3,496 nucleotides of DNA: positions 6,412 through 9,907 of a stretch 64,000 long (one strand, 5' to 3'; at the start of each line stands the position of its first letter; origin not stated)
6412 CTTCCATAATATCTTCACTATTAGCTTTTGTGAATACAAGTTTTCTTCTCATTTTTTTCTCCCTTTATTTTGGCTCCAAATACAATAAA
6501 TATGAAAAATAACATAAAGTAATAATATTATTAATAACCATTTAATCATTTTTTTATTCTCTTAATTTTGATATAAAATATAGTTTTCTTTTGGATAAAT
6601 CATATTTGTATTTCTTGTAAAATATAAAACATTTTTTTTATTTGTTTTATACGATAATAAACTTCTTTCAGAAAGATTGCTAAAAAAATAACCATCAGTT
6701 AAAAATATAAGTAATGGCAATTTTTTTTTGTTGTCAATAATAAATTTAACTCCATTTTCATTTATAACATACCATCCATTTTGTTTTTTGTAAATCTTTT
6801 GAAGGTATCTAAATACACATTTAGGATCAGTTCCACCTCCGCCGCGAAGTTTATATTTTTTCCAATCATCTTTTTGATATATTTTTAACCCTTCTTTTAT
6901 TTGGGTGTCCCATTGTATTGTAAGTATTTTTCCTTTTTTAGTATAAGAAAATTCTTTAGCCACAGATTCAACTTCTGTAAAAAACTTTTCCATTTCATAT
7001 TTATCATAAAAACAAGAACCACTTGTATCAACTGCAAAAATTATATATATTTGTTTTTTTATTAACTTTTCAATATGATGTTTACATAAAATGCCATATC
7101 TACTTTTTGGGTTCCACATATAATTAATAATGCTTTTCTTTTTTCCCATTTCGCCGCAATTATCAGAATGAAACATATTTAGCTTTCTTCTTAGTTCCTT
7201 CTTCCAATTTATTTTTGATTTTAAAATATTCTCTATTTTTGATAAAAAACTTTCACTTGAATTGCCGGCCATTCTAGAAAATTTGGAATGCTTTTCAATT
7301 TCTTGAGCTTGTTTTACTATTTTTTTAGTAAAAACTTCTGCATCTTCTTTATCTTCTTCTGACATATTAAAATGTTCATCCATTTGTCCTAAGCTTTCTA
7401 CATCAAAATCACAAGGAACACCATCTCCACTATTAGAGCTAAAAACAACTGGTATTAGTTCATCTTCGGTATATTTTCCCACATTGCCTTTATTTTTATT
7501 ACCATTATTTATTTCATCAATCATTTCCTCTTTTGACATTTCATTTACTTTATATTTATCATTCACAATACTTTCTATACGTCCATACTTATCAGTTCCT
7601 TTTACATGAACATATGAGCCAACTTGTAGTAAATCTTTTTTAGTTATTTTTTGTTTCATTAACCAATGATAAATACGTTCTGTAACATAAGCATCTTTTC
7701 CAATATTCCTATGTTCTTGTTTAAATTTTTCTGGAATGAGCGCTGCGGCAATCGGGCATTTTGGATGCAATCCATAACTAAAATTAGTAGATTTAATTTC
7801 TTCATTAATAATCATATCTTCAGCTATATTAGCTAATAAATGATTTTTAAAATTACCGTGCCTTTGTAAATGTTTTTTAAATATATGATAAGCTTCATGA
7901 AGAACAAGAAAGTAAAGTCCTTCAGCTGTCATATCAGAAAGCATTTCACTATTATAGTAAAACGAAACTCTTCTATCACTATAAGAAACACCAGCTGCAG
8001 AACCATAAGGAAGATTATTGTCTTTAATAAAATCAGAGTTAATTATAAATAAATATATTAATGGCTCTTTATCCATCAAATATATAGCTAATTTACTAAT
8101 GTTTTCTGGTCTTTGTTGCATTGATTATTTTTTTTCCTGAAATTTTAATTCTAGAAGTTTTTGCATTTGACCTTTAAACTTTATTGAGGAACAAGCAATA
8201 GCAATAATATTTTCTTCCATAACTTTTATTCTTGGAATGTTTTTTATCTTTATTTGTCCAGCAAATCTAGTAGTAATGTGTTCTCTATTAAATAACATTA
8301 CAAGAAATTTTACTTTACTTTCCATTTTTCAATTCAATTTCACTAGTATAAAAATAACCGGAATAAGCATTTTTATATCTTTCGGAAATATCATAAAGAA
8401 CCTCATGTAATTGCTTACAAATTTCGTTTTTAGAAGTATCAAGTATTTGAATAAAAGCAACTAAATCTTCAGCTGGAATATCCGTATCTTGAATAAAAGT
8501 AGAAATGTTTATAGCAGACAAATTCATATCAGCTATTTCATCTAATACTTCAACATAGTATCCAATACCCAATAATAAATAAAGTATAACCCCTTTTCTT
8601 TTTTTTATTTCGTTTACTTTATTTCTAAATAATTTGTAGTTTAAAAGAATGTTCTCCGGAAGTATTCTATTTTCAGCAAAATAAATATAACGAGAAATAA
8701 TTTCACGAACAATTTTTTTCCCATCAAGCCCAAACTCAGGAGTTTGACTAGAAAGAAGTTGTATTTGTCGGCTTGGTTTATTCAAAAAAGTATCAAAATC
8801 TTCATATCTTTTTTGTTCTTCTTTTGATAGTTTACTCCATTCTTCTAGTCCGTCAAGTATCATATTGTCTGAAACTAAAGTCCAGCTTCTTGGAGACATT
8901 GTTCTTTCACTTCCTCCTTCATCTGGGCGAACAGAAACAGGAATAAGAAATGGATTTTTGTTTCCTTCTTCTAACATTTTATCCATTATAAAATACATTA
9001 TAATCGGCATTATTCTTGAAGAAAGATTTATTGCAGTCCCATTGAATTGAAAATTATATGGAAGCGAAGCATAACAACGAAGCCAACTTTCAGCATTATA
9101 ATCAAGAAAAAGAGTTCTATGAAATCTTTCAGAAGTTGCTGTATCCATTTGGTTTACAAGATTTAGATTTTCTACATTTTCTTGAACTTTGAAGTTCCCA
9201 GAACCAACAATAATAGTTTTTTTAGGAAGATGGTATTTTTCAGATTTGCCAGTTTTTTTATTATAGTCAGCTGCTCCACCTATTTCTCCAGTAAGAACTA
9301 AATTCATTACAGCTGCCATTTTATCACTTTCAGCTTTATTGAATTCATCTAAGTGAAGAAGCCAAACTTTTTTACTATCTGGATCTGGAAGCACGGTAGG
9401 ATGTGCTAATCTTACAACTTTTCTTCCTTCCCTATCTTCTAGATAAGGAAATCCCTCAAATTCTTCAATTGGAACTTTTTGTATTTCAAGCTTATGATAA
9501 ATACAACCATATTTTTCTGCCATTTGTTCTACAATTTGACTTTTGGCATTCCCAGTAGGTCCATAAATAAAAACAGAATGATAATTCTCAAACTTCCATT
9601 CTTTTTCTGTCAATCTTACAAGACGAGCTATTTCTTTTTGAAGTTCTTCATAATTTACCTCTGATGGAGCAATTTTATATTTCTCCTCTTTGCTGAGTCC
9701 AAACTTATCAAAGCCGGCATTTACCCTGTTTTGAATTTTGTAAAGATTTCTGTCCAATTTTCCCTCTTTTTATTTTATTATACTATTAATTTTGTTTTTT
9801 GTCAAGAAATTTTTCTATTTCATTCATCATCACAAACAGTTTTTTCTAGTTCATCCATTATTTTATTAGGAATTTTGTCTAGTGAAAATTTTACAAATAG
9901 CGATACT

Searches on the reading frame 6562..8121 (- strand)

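Call 36: search_protein_families(library=pfam, proteins=[window:6562-8121:-], max_evalue=0.001)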
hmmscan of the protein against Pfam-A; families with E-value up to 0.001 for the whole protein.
window:6562-8121:- (519 aa): 2 families
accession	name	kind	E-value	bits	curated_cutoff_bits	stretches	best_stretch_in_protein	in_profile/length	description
PF13203.12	DUF2201_N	-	8.1e-11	42.5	23.2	1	49-320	41-242/271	Putative metallopeptidase domain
PF09967.15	DUF2201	-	2.5e-06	28.1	26.4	1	360-437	1-72/123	VWA-like domain (DUF2201)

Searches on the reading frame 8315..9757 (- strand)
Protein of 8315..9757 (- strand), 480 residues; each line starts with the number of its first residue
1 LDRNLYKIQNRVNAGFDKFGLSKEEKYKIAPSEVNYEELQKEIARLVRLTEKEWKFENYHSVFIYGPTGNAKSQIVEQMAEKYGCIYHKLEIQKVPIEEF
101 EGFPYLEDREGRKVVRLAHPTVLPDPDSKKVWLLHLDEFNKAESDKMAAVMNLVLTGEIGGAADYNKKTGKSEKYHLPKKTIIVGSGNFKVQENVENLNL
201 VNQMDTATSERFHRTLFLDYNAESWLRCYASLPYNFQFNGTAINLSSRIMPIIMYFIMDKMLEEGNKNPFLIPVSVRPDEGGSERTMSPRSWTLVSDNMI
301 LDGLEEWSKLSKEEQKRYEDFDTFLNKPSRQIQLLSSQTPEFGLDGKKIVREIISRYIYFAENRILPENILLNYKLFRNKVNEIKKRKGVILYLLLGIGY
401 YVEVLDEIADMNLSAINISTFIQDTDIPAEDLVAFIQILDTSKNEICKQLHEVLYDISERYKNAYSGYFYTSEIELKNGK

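Call 36: search_protein_families(library=pfam, proteins=[window:8315-9757:-], max_evalue=0.001)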
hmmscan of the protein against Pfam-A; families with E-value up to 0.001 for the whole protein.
window:8315-9757:- (480 aa): 1 family
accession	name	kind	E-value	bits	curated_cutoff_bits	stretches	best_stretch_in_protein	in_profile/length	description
PF07728.20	AAA_5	-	0.00015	22.2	22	1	62-211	2-138/139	AAA domain (dynein-related subfamily)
